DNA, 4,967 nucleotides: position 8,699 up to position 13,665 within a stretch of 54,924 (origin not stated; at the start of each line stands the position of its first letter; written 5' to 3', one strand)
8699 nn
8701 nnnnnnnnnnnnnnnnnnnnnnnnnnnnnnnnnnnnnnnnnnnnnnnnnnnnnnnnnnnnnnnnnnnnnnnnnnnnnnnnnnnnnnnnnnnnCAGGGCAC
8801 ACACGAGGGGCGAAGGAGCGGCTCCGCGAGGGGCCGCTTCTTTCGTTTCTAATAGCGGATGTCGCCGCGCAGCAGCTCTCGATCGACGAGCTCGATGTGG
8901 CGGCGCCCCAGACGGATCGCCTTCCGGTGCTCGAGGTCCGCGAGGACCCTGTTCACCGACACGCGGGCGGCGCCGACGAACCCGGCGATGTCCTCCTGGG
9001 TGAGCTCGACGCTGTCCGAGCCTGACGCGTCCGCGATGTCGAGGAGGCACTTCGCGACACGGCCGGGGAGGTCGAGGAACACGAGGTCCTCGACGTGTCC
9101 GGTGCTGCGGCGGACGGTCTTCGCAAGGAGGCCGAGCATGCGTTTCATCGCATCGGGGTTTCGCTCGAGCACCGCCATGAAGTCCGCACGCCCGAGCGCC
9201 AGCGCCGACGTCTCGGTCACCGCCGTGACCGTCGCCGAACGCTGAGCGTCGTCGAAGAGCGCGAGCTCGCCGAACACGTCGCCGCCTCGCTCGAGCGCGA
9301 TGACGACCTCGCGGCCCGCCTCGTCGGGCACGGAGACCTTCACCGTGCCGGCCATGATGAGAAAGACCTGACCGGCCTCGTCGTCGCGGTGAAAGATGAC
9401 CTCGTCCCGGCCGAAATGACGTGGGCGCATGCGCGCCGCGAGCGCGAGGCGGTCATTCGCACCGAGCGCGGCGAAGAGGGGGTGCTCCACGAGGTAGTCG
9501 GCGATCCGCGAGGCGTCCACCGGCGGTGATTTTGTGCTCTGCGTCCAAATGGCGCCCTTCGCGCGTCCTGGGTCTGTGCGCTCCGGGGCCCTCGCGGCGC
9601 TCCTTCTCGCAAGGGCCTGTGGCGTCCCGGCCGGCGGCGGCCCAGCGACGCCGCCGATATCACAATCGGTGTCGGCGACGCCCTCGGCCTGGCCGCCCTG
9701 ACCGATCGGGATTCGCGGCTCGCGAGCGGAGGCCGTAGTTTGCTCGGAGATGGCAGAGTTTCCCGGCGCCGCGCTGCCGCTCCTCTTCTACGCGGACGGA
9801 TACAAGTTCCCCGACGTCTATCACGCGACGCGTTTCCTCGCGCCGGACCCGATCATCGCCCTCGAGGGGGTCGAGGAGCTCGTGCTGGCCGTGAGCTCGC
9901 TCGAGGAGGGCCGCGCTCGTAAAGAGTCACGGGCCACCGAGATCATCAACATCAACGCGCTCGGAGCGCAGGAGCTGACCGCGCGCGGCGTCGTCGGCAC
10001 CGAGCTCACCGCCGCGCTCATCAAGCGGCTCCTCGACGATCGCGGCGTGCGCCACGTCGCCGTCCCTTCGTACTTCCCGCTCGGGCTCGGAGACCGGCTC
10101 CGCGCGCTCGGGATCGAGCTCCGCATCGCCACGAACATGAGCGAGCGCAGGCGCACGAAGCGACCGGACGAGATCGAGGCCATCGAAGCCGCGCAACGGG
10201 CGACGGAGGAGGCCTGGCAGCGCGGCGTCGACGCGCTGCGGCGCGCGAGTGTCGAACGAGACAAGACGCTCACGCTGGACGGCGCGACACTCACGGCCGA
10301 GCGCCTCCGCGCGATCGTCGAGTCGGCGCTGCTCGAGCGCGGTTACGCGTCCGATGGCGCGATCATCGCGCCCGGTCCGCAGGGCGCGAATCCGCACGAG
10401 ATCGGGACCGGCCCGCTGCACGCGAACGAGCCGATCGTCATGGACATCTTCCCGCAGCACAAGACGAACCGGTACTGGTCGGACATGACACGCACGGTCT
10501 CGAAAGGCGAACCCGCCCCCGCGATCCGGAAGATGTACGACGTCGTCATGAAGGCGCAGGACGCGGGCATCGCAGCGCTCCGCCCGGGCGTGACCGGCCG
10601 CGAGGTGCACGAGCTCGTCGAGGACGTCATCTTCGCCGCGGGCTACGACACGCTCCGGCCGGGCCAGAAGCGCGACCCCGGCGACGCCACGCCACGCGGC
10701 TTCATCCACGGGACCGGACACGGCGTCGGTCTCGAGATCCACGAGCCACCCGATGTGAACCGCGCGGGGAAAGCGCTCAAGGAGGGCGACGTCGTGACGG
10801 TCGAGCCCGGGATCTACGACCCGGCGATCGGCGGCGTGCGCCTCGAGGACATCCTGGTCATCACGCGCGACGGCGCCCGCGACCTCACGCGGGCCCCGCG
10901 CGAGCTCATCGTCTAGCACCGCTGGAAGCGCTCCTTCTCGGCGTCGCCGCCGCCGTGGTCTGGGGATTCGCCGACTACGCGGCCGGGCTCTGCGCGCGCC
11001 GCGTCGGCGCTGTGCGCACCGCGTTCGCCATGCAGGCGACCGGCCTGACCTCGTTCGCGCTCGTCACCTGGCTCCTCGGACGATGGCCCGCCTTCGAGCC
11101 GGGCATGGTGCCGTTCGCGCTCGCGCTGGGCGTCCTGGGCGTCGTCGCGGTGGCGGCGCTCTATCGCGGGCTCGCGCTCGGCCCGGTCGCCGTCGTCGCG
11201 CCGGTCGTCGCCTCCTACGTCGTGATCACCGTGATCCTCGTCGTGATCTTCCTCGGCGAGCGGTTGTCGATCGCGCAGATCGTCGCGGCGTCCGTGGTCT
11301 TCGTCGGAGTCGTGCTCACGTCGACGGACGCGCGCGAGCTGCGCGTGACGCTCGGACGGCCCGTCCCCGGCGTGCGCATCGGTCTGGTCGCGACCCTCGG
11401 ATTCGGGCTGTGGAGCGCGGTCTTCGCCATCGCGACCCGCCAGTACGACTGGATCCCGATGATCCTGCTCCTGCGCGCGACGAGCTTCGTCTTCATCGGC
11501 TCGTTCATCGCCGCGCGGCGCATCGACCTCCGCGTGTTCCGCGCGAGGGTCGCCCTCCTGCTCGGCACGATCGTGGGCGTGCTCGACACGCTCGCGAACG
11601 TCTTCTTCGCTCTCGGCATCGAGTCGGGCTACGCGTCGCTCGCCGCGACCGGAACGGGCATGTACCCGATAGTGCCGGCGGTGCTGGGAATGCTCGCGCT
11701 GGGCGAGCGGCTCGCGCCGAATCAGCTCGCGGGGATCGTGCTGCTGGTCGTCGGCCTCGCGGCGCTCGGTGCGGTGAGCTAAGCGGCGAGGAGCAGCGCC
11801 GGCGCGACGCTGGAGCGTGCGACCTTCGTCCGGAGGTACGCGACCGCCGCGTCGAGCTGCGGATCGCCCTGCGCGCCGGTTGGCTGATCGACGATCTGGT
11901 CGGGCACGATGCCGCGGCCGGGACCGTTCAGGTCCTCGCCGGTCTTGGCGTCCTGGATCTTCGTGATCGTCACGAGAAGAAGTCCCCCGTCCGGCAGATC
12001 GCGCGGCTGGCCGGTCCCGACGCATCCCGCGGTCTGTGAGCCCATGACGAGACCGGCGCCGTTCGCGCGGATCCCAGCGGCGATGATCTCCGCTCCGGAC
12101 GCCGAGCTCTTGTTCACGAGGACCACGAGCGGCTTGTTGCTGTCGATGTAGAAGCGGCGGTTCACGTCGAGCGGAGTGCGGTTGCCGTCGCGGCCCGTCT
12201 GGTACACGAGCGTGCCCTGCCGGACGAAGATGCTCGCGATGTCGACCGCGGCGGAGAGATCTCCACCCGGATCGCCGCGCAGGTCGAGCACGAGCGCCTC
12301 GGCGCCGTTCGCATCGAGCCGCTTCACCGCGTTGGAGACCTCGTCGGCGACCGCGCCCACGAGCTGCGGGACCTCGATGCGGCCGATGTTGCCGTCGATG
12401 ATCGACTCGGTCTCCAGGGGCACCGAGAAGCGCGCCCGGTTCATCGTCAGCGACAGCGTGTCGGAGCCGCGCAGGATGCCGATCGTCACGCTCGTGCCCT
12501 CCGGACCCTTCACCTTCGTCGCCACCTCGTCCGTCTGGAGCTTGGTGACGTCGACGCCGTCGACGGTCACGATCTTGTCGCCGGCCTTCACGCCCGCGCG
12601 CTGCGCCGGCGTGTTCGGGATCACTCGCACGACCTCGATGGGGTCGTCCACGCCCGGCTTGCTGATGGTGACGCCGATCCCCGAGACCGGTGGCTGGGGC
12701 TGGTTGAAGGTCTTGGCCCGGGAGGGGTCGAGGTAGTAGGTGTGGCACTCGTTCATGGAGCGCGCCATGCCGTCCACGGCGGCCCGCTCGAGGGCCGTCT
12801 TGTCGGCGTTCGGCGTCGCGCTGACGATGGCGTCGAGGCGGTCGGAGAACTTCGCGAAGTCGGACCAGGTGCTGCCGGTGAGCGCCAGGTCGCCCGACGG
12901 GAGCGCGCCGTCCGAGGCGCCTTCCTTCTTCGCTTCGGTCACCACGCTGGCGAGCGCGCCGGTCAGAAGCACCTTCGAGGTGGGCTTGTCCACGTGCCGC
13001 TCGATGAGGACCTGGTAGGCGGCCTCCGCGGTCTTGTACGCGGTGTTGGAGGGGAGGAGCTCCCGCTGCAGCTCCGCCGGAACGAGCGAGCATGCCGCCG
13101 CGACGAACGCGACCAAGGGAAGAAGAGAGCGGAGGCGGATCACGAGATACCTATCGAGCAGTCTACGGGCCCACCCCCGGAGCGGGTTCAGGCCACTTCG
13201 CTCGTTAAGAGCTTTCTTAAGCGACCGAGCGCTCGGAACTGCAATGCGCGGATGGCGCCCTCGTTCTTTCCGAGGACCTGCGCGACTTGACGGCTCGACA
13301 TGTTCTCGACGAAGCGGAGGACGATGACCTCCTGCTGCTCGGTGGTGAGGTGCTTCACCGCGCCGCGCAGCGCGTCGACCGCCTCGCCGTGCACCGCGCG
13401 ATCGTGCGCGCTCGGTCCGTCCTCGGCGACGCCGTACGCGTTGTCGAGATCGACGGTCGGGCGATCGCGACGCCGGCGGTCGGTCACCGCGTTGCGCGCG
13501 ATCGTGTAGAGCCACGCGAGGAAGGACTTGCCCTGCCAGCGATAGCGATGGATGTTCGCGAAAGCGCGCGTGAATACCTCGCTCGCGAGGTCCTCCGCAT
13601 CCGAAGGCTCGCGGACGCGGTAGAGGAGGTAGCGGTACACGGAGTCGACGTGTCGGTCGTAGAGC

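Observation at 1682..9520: Candidate cAMP-gated peptide/protein-processing module: cyclase-STAND, RRE-M50-2xCNB protease, zinc mini-protein, leader-bearing repeat protein, Crp regulator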

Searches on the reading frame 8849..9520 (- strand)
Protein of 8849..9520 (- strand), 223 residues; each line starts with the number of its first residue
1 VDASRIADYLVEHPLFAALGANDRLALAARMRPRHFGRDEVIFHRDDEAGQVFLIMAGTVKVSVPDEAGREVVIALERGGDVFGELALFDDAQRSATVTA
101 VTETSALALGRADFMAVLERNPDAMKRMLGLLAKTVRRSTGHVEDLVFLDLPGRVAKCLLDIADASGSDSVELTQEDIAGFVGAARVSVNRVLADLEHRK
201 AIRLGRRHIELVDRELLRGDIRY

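Call 3: search_protein_families(library=pfam, proteins=[window:8849-9520:-], max_evalue=0.1)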
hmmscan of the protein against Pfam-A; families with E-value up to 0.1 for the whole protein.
window:8849-9520:- (223 aa): 3 families
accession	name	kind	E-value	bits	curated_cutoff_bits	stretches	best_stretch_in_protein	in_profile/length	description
PF00027.35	cNMP_binding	-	5.6e-22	78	27.5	1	34-121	2-89/89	Cyclic nucleotide-binding domain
PF13545.12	HTH_Crp_2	-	3.4e-16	59.4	27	1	153-218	1-68/70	Crp-like helix-turn-helix domain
PF00325.26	Crp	-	1.8e-08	34.4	21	1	173-202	3-32/32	Bacterial regulatory proteins, crp family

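Call 4: search_protein_families(library=ncbifam, proteins=[window:8849-9520:-], max_evalue=0.1)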
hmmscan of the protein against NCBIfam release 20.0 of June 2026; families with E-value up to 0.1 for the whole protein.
window:8849-9520:- (223 aa): 13 families
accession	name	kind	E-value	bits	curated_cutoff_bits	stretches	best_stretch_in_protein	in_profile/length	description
NF008732.0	PRK11753.1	equivalog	1.3e-26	93.4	266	1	32-204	24-203/214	cAMP-activated global transcriptional regulator CRP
NF050806.1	TransRegFixKCaul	equivalog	5.1e-17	61.8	300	1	30-218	22-211/215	transcriptional regulator FixK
TIGR03697.1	NtcA_cyano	equivalog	1.6e-15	57.4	244.95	1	41-213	3-184/193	global nitrogen regulator NtcA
NF058543.1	ActPatMycb56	equivalog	2.1e-14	53.1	460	1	15-130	3-116/317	acetyltransferase Pat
NF052518.1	TransRegLdrP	equivalog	3.5e-13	50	300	1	35-217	3-184/195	transcriptional regulator LdrP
NF041163.2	encap_f2b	equivalog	4.1e-13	49.3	400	1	6-134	69-199/450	family 2B encapsulin nanocompartment shell protein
NF010499.0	PRK13918.1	equivalog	2.1e-10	40.5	274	1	40-217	21-197/205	CRP/FNR family transcriptional regulator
TIGR03896.1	cyc_nuc_ocin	subfamily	4.3e-09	36.2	161.05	1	27-135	157-265/317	bacteriocin-type transport-associated protein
NF006901.0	PRK09392.1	equivalog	4.1e-06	26.3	211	1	14-217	13-217/236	transcriptional activator FtrB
NF053664.1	TransRegPtrACyano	equivalog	5e-06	26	300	1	51-205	29-183/196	Crp/Fnr family transcriptional regulator PtrA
NF007707.0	PRK10402.1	subfamily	7.5e-06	25.7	180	1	28-157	28-157/226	transcriptional regulator YeiL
NF008365.0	PRK11161.1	subfamily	0.00028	20.3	228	1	36-216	52-238/250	fumarate/nitrate reduction transcriptional regulator Fnr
NF045989.1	TransRegFnrLRhodb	equivalog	0.0004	19.7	300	0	34-131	39-133/245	transcriptional regulator FnrL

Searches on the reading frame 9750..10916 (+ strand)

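Call 3: search_protein_families(library=pfam, proteins=[window:9750-10916:+], max_evalue=0.1)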
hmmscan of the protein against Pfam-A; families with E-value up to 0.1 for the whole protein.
window:9750-10916:+ (388 aa): 2 families
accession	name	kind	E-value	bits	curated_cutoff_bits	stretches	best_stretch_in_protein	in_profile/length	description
PF00557.29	Peptidase_M24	-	1.2e-48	166.1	23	1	143-372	1-207/208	Metallopeptidase family M24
PF09176.16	Mpt_N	-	0.044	14.3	27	0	263-298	2-38/81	Methylene-tetrahydromethanopterin dehydrogenase, N-terminal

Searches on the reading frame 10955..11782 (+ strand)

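Call 76: search_protein_families(library=pfam, proteins=[window:10955-11782:+], max_evalue=0.00001)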
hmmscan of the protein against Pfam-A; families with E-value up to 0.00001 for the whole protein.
window:10955-11782:+ (275 aa): 1 family
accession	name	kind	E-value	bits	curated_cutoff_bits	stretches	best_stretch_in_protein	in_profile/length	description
PF00892.27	EamA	-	9e-20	71.8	28.2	2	2-123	13-134/135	EamA-like transporter family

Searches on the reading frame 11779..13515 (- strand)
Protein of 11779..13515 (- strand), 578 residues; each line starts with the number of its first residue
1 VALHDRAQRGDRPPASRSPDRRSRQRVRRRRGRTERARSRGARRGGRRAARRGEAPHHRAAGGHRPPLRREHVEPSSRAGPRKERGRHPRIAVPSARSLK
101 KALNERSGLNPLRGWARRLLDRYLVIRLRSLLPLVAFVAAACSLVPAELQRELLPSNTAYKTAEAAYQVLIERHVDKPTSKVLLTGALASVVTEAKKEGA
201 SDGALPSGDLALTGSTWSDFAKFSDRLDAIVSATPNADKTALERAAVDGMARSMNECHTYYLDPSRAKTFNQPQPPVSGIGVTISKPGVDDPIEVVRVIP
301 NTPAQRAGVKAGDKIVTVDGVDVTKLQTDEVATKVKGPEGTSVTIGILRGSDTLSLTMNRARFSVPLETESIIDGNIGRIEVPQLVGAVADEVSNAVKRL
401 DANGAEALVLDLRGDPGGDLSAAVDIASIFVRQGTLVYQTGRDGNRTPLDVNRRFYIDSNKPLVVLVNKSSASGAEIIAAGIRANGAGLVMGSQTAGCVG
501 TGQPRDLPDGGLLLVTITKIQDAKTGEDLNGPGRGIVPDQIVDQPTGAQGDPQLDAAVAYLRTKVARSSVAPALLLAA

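Call 76: search_protein_families(library=pfam, proteins=[window:11779-13515:-], max_evalue=0.00001)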
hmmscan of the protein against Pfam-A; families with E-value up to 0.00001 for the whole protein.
window:11779-13515:- (578 aa): 4 families
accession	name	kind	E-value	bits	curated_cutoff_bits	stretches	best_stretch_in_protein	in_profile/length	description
PF03572.23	Peptidase_S41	-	6.2e-35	120.6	24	1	376-540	1-163/165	Peptidase family S41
PF17820.7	PDZ_6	-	7.5e-14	51.6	27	1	295-349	2-54/54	PDZ domain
PF00595.29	PDZ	-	1.5e-12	48.1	23.2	1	276-347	8-80/81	PDZ domain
PF13180.12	PDZ_2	-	3.1e-10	40.6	27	1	289-357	10-77/80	PDZ domain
